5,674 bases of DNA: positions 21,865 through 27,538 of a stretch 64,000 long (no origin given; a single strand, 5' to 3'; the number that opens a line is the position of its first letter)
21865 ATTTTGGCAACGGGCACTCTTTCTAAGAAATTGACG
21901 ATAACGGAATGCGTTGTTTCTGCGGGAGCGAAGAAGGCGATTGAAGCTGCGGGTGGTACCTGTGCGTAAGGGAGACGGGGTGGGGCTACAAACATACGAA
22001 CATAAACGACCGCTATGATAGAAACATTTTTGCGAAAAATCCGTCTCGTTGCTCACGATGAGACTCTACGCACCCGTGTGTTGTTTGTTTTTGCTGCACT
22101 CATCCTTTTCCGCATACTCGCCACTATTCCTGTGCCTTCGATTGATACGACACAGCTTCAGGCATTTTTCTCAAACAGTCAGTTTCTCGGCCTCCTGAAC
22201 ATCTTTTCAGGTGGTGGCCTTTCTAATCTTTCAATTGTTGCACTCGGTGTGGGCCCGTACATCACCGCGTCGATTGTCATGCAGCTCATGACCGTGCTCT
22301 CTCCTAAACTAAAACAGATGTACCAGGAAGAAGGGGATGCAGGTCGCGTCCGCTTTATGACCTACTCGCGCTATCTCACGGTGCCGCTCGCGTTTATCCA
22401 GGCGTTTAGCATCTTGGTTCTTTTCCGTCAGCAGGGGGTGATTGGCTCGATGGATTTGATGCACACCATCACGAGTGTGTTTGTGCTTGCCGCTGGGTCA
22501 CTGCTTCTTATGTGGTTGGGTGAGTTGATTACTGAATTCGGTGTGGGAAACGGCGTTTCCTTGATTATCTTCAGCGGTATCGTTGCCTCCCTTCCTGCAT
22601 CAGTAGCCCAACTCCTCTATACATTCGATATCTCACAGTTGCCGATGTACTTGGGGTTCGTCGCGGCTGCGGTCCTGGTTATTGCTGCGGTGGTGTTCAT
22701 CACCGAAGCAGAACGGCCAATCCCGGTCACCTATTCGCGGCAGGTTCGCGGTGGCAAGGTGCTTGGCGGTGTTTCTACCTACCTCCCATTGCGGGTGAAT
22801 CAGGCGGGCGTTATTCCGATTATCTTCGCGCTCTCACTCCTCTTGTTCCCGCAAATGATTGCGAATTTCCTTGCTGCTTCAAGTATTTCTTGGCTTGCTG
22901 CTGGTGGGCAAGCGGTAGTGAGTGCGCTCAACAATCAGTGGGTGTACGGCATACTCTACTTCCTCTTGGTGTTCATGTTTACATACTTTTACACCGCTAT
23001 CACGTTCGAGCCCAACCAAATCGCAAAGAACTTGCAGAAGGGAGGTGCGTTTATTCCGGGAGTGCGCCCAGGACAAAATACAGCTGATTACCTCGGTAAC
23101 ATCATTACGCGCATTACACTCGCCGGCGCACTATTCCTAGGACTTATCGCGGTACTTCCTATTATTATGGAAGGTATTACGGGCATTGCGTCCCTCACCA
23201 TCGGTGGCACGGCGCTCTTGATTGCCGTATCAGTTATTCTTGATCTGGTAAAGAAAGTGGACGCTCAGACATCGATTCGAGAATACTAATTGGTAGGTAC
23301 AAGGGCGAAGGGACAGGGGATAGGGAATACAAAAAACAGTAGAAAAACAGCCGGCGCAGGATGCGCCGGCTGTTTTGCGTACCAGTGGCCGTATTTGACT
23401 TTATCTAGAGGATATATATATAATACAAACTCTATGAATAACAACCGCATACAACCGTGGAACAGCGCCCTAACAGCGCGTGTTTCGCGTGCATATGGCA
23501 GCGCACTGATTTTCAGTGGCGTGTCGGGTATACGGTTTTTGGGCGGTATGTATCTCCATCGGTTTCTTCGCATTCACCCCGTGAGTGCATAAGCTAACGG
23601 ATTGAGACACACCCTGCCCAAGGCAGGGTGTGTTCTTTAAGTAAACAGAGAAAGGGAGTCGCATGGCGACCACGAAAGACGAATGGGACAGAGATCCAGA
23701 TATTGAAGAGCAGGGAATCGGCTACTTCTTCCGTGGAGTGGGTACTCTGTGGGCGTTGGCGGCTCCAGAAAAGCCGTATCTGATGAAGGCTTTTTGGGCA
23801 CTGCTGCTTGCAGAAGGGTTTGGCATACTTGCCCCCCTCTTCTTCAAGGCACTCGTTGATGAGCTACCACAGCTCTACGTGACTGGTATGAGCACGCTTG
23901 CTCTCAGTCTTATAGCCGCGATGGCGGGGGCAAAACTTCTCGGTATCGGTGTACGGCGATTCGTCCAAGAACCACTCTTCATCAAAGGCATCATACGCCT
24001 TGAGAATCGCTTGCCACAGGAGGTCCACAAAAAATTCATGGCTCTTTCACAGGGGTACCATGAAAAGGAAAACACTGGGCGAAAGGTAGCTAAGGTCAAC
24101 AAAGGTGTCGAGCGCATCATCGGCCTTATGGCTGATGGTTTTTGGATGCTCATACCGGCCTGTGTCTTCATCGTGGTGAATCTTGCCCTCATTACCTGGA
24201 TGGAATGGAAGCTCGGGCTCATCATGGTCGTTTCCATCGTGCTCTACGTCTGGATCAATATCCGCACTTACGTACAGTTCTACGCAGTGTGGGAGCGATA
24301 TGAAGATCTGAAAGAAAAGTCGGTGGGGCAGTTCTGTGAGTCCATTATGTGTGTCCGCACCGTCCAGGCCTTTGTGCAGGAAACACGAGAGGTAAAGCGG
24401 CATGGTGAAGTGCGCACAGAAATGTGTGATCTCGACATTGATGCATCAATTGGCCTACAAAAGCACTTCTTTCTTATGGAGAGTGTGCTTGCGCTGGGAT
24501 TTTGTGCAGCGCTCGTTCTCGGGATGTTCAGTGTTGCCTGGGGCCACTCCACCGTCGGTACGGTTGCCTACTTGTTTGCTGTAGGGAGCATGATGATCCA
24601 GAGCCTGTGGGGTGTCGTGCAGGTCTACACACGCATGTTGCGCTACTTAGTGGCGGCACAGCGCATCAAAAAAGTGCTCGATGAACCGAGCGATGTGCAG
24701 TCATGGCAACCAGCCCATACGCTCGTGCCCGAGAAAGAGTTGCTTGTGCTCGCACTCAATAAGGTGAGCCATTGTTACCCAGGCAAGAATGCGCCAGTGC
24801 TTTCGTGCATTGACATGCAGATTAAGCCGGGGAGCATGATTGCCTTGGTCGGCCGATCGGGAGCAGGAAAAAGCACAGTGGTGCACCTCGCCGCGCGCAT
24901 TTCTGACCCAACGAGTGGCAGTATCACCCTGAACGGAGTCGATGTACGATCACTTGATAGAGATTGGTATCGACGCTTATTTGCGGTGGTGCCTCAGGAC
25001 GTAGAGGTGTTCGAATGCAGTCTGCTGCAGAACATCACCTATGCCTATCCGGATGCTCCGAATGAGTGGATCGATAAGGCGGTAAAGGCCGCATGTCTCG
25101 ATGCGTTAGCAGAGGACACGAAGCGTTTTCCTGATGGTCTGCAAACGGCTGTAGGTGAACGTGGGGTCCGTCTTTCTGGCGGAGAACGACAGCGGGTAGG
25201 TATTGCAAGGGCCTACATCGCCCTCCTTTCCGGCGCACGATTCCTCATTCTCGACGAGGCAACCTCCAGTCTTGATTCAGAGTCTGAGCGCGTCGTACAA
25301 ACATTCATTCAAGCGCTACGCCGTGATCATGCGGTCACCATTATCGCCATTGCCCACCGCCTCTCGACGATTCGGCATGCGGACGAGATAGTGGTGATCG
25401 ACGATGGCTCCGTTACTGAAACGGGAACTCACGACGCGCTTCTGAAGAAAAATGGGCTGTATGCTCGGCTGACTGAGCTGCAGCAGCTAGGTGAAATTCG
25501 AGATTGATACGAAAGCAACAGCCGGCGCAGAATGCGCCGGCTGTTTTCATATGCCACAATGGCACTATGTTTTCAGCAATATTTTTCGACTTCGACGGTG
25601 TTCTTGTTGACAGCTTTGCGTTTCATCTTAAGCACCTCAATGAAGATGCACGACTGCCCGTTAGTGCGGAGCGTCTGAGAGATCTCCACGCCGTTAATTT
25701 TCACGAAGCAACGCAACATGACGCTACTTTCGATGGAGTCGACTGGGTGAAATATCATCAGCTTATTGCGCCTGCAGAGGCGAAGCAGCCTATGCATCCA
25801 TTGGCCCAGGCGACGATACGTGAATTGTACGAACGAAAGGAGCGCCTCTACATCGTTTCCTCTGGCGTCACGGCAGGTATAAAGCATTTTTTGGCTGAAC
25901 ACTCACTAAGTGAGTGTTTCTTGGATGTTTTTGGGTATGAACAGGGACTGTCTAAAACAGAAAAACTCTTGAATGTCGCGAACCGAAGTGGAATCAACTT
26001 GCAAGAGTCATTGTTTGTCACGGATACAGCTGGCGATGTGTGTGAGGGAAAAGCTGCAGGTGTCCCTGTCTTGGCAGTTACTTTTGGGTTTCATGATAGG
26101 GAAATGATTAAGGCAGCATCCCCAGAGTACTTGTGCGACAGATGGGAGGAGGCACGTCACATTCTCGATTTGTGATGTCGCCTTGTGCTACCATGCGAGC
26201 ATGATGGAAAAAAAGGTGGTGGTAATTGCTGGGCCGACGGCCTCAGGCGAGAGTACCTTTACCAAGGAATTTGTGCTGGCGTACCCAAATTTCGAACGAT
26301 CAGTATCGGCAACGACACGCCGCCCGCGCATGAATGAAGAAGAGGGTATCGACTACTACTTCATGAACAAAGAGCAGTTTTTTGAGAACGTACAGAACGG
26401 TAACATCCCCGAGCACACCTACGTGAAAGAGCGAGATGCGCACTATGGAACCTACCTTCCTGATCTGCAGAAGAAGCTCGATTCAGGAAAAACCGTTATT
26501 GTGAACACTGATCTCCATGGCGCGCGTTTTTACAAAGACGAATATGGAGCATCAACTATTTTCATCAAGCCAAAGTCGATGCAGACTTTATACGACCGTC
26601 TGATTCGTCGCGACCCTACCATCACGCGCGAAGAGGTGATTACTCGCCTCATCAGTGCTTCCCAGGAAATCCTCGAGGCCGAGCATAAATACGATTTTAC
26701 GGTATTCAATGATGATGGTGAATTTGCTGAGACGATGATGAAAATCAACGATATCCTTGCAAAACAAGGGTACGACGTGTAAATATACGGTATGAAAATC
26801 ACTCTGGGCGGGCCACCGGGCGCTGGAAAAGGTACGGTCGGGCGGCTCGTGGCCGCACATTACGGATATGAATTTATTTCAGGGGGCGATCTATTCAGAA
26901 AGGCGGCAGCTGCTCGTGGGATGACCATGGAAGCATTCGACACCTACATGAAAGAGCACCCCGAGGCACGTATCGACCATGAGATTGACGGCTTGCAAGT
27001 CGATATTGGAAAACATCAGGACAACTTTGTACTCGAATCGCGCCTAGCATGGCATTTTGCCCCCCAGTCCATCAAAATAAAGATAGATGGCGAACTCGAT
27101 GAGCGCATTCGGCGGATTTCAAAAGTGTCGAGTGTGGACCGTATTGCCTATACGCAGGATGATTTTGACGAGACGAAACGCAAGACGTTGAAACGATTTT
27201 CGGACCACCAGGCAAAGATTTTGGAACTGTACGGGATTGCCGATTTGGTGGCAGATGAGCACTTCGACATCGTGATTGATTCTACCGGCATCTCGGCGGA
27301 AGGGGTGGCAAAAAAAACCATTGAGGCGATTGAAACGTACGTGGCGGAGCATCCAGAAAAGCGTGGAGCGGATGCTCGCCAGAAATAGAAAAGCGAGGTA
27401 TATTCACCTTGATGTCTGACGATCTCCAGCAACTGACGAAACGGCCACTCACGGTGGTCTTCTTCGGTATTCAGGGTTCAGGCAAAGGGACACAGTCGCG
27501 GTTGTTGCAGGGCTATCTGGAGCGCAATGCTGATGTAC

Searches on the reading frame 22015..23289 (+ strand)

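Call 73: search_protein_families(library=pfam, proteins=[window:22015-23289:+], max_evalue=0.001)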
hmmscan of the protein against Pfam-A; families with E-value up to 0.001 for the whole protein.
window:22015-23289:+ (424 aa): 1 family
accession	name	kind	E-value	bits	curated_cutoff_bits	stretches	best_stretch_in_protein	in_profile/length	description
PF00344.25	SecY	-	3.9e-104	348.7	32.2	1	73-412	1-306/306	SecY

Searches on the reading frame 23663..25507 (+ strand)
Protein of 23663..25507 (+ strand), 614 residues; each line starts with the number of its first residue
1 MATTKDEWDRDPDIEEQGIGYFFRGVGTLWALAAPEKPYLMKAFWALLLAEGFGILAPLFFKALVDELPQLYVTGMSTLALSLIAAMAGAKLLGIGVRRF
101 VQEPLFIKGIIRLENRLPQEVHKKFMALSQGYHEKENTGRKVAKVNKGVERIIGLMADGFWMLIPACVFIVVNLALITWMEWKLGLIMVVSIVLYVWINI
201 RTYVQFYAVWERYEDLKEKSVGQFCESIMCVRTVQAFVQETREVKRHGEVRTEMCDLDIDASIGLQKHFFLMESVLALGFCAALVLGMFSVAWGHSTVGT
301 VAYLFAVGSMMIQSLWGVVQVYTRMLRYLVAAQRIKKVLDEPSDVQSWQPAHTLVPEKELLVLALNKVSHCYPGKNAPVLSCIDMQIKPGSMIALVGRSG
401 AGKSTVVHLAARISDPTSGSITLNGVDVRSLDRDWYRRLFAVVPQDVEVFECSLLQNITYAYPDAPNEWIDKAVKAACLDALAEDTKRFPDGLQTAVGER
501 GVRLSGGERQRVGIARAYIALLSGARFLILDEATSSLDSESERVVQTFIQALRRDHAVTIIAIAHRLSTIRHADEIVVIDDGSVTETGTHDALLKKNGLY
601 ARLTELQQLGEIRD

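Call 73: search_protein_families(library=pfam, proteins=[window:23663-25507:+], max_evalue=0.001)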
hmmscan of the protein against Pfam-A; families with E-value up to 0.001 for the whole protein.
window:23663-25507:+ (614 aa): 3 families
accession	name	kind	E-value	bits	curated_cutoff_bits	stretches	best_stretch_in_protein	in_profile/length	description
PF00005.33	ABC_tran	-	4.4e-25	89.3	25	1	383-535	4-137/137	ABC transporter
PF00664.28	ABC_membrane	-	2.9e-22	80.1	28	1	43-311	4-270/274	ABC transporter transmembrane region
PF02463.25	SMC_N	-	1.7e-05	24.8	40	1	503-579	136-211/220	RecF/RecN/SMC N terminal domain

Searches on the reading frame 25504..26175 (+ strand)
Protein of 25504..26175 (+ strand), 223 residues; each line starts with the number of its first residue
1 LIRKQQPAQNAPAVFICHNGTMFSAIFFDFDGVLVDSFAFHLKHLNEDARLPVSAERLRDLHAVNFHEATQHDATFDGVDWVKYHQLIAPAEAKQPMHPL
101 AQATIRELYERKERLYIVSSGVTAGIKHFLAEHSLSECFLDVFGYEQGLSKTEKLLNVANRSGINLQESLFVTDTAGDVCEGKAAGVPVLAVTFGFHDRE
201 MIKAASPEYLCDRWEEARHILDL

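Call 73: search_protein_families(library=pfam, proteins=[window:25504-26175:+], max_evalue=0.001)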
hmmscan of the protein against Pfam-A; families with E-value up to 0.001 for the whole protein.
window:25504-26175:+ (223 aa): 4 families
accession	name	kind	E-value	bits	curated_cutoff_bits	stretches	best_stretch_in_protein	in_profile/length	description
PF13419.12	HAD_2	-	4.2e-12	47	23.8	1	26-192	1-178/178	Haloacid dehalogenase-like hydrolase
PF00702.32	Hydrolase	-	1.9e-09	38.6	26.4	1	24-186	2-191/191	haloacid dehalogenase-like hydrolase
PF12710.13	HAD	-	2e-05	25.5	27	1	26-179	1-185/189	haloacid dehalogenase-like hydrolase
PF13242.12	Hydrolase_like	-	5.3e-05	23.5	22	1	157-215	12-73/75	HAD-hyrolase-like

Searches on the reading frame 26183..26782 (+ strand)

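Call 73: search_protein_families(library=pfam, proteins=[window:26183-26782:+], max_evalue=0.001)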
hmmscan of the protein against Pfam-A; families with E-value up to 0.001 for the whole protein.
window:26183-26782:+ (199 aa): 1 family
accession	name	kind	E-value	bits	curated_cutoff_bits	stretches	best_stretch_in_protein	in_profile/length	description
PF00625.27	Guanylate_kin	-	7.5e-28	97.9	25.2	1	10-194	2-181/182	Guanylate kinase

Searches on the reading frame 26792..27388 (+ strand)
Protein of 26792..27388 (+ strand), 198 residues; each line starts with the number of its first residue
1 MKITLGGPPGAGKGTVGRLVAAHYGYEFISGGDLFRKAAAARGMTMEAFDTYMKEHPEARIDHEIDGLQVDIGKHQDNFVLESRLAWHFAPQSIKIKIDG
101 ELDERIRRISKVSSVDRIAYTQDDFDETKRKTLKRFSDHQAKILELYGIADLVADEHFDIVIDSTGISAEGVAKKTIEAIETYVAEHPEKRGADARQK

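Call 73: search_protein_families(library=pfam, proteins=[window:26792-27388:+], max_evalue=0.001)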
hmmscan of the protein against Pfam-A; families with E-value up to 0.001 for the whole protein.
window:26792-27388:+ (198 aa): 6 families
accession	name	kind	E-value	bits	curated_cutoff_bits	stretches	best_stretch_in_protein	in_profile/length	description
PF13207.12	AAA_17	-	6e-13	49.7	27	1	7-85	2-80/136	AAA domain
PF13189.12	Cytidylate_kin2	-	2.1e-12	48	28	1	3-164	2-174/176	Cytidylate kinase-like family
PF13238.12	AAA_18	-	2.9e-10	41.1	29.4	1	3-111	1-110/128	AAA domain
PF00406.28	ADK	-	1.6e-09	38.5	26.8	1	7-55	3-51/151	Adenylate kinase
PF02224.24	Cytidylate_kin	-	3.9e-08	33.7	26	1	3-107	1-81/211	Cytidylate kinase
PF01202.28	SKI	-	0.00021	21.9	22.1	0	9-38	1-30/159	Shikimate kinase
